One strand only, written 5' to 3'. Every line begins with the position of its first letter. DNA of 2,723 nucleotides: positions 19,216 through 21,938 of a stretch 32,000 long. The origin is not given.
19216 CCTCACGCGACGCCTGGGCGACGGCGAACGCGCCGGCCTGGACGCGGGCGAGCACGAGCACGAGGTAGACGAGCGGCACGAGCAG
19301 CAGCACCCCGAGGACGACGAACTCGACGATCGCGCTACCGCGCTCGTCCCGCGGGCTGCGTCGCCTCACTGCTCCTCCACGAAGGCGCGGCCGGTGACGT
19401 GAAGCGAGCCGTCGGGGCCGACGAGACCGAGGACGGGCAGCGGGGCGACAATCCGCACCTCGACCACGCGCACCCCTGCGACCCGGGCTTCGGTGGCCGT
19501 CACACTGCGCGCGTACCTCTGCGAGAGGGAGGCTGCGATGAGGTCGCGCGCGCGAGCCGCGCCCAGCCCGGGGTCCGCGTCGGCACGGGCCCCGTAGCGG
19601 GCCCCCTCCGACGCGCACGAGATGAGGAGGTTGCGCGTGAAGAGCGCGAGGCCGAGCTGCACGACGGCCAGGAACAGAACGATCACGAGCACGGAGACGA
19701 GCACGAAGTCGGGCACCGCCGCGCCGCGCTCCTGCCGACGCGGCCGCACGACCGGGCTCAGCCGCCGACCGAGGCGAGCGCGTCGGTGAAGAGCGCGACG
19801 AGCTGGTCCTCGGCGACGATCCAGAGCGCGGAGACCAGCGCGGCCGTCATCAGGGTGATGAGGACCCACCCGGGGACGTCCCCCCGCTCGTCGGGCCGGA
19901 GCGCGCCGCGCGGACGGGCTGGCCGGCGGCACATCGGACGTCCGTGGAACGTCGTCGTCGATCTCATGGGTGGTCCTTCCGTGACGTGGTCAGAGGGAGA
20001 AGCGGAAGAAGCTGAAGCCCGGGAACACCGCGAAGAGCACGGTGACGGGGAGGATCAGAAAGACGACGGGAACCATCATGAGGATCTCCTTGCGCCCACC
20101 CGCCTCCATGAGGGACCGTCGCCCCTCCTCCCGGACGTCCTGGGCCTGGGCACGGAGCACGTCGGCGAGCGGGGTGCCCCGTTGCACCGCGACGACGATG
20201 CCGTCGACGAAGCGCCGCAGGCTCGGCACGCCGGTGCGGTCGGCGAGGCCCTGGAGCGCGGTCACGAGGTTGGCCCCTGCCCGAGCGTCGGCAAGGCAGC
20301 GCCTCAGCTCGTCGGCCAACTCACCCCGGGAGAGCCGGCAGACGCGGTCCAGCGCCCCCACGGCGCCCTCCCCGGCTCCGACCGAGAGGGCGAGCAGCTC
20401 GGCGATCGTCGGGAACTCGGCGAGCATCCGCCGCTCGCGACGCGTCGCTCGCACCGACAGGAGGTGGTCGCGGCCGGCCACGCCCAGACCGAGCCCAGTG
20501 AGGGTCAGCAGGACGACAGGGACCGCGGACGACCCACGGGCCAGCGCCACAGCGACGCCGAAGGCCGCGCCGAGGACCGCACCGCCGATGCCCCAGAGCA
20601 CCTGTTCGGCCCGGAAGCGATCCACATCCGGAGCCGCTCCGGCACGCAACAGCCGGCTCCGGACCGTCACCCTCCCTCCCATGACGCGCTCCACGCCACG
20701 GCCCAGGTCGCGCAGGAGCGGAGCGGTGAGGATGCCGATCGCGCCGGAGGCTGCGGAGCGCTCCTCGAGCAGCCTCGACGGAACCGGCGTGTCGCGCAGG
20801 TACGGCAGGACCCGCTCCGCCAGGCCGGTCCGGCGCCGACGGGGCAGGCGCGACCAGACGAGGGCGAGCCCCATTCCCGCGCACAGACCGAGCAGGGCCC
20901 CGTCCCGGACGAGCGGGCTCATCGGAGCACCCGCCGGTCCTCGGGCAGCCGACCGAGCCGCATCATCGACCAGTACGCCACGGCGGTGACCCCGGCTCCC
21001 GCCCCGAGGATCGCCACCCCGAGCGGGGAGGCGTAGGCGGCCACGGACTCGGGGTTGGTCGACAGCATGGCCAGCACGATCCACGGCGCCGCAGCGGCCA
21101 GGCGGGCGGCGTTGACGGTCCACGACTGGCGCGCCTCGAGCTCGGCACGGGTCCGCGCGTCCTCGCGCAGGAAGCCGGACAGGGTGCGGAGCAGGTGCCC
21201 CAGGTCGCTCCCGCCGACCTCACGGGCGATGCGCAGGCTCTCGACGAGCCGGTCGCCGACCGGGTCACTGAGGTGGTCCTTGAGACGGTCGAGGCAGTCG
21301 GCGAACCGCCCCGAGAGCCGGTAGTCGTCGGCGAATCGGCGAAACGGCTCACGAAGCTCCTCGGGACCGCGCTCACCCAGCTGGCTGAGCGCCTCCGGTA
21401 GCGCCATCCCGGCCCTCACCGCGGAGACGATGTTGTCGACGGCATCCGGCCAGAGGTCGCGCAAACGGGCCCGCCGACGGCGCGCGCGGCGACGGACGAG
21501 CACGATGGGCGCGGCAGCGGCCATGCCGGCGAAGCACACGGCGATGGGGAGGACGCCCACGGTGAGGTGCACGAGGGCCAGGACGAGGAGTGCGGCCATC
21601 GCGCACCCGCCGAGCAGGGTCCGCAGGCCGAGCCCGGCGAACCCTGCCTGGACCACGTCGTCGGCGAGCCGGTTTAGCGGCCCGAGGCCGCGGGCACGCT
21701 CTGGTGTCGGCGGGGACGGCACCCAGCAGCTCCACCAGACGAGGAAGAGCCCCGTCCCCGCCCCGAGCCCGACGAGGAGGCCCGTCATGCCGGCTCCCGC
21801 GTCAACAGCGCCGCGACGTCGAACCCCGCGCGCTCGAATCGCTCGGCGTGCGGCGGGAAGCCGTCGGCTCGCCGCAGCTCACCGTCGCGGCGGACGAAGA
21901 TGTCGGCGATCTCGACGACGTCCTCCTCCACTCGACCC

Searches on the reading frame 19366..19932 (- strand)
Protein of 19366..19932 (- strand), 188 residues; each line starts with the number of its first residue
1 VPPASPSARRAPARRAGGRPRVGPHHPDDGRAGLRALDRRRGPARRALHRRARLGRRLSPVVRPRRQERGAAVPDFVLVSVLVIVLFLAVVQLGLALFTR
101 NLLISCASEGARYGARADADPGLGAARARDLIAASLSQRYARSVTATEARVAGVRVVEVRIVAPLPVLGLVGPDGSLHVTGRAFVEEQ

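Call 40: search_protein_families(library=pfam, proteins=[window:19366-19932:-], max_evalue=0.01)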
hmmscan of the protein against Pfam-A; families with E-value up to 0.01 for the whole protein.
window:19366-19932:- (188 aa): 1 family
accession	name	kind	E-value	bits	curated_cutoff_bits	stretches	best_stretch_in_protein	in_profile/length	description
PF07811.17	TadE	-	9.6e-09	35.7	22.9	1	70-112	1-43/43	TadE-like protein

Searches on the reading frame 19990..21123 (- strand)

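Call 10: search_protein_families(library=pfam, proteins=[window:19990-21123:-], max_evalue=0.01)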
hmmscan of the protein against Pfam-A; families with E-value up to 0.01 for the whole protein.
window:19990-21123:- (377 aa): 1 family
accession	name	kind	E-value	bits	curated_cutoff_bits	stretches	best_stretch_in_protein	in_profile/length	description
PF00482.28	T2SSF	-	4.3e-17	62.7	25.2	1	241-366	2-124/125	Type II secretion system (T2SS), protein F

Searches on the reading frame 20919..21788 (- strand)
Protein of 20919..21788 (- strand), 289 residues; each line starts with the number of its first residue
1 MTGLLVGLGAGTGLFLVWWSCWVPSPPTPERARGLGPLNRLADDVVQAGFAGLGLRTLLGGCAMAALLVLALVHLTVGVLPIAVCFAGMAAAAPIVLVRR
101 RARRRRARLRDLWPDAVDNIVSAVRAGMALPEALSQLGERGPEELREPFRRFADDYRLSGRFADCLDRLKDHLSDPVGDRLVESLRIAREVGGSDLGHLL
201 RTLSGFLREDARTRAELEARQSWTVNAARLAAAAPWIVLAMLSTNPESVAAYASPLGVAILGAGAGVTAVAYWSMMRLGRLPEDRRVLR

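Call 10: search_protein_families(library=pfam, proteins=[window:20919-21788:-], max_evalue=0.01)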
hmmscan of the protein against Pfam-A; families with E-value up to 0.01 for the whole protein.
window:20919-21788:- (289 aa): 1 family
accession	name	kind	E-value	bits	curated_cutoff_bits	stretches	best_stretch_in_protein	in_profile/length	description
PF00482.28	T2SSF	-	5e-12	46.3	25.2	1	117-242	2-123/125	Type II secretion system (T2SS), protein F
